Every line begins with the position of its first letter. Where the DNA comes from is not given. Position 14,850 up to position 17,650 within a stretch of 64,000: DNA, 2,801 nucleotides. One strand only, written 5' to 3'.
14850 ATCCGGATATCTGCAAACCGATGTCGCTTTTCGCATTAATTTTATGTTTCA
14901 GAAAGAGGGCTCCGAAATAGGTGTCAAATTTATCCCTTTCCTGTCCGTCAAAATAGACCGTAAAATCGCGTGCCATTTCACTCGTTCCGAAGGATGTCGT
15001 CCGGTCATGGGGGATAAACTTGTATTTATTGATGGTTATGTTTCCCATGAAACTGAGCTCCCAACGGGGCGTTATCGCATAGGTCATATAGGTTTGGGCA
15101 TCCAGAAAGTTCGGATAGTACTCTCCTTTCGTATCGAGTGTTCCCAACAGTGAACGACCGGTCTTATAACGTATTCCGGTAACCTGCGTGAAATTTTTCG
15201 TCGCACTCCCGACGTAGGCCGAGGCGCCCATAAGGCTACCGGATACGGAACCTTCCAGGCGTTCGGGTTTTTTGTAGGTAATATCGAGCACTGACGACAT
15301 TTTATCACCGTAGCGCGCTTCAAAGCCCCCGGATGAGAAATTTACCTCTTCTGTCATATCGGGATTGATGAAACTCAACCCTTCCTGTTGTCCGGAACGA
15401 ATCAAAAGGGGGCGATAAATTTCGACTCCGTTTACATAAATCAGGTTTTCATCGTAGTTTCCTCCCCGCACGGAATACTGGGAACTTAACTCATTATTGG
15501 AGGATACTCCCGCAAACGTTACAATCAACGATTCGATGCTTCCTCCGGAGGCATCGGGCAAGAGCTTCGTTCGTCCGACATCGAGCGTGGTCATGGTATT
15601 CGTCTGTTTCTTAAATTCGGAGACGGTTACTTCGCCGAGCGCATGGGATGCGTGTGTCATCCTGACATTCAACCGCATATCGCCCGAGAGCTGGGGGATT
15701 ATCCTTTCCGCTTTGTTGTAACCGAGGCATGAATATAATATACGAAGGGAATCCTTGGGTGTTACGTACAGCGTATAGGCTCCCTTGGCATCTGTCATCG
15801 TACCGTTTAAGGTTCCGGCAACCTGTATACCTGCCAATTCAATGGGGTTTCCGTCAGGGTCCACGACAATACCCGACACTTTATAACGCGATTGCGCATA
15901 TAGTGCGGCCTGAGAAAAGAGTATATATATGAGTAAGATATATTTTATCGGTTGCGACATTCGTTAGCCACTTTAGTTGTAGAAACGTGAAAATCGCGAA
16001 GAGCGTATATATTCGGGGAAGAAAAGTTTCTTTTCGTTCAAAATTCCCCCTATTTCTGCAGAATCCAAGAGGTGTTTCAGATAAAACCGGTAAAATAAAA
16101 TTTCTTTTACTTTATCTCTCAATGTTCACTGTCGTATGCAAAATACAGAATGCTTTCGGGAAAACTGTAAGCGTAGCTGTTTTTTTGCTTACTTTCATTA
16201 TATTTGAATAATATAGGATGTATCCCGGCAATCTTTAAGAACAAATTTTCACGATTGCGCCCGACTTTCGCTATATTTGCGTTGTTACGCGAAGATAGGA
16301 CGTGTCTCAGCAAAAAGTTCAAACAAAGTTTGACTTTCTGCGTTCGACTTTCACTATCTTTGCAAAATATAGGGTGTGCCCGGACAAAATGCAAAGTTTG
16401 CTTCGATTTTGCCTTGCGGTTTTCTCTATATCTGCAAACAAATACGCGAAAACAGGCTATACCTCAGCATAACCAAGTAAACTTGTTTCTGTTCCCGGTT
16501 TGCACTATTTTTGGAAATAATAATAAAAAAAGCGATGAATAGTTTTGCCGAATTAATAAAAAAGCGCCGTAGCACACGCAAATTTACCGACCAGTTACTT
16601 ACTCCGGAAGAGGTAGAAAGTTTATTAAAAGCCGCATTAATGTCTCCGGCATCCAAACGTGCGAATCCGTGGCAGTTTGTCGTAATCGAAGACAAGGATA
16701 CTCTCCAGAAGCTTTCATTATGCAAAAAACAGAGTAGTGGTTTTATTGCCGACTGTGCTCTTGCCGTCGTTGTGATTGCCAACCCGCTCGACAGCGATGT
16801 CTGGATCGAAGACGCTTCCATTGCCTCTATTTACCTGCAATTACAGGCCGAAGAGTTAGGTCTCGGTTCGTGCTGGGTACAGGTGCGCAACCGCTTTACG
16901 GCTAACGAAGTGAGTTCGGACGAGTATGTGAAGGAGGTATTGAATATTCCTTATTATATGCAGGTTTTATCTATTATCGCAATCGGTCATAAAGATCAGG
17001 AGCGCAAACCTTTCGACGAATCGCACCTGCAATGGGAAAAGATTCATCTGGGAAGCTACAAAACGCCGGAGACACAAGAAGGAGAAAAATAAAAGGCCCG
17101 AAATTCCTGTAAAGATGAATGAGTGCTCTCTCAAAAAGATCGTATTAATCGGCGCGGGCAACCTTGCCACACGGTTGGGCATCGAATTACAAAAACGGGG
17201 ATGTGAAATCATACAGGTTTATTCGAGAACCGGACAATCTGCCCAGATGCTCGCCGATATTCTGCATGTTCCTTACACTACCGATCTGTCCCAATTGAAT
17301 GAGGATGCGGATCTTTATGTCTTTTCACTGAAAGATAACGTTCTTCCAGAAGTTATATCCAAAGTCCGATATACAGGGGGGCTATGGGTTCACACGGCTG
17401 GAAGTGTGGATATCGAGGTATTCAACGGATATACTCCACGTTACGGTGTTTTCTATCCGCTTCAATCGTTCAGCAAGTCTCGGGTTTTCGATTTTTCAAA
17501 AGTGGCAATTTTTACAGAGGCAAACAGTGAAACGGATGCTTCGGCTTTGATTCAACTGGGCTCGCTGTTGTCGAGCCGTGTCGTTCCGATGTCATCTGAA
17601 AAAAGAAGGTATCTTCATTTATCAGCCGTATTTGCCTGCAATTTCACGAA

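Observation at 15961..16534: Intergenic region built from tandem promoter-like cassettes with a two-unit higher-order period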

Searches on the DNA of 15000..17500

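Call 4: search_rna_families(source=window, start=15000, end=17500, threshold=evalue, max_evalue=10, show_alignments=3)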
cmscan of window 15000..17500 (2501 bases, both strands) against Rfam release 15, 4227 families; matches with E-value up to 10: 0.
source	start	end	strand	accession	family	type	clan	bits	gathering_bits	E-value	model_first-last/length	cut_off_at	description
